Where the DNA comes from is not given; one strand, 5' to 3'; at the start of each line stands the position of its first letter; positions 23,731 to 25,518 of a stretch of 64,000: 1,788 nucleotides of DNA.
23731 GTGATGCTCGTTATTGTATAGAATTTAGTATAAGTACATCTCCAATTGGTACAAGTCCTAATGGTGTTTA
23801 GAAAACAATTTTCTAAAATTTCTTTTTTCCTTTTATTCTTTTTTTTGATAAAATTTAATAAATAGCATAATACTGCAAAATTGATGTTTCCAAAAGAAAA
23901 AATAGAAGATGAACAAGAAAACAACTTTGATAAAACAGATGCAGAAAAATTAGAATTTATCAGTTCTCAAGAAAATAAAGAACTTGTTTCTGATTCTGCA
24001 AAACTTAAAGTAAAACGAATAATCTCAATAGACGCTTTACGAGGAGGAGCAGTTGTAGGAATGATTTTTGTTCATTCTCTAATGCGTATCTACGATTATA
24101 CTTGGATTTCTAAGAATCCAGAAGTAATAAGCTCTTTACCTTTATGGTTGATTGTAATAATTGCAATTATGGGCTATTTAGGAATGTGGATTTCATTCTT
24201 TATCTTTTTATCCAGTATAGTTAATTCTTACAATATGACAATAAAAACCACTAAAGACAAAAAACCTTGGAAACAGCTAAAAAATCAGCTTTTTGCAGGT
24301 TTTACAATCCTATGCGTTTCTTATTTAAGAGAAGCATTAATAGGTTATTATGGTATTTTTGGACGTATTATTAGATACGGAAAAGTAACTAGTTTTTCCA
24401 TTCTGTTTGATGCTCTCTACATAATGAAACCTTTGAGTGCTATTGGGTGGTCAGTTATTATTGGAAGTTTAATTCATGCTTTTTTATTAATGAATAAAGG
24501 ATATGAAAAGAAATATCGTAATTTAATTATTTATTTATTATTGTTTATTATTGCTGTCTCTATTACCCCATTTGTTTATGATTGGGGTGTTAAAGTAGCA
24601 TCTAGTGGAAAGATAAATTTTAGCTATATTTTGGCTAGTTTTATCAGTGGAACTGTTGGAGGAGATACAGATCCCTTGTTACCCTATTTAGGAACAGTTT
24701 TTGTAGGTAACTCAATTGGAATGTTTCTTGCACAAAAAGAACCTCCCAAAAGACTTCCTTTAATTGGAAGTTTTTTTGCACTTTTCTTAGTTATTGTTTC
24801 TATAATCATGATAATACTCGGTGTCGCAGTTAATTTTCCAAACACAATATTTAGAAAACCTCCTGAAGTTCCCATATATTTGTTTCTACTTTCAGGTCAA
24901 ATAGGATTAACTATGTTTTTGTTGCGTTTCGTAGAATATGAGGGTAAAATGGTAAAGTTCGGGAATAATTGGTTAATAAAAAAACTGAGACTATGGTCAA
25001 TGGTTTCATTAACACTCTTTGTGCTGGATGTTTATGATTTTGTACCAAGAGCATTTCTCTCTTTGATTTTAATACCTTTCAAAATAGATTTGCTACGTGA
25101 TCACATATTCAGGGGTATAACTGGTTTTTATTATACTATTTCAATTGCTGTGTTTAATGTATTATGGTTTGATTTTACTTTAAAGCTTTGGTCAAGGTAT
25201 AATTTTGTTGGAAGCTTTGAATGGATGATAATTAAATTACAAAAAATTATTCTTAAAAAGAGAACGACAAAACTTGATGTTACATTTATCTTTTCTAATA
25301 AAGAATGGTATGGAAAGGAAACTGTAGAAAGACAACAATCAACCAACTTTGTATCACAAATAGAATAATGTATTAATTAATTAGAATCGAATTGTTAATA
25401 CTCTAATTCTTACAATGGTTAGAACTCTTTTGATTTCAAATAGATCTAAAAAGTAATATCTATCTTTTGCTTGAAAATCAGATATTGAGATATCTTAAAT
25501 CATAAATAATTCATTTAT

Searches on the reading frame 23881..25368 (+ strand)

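Call 11: search_protein_families(library=pfam, proteins=[window:23881-25368:+], max_evalue=0.001)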
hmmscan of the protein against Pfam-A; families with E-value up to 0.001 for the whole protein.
window:23881-25368:+ (495 aa): 1 family
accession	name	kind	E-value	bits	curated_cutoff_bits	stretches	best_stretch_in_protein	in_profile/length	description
PF07786.18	HGSNAT_cat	-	0.00013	22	22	1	46-286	1-187/222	Heparan-alpha-glucosaminide N-acetyltransferase, catalytic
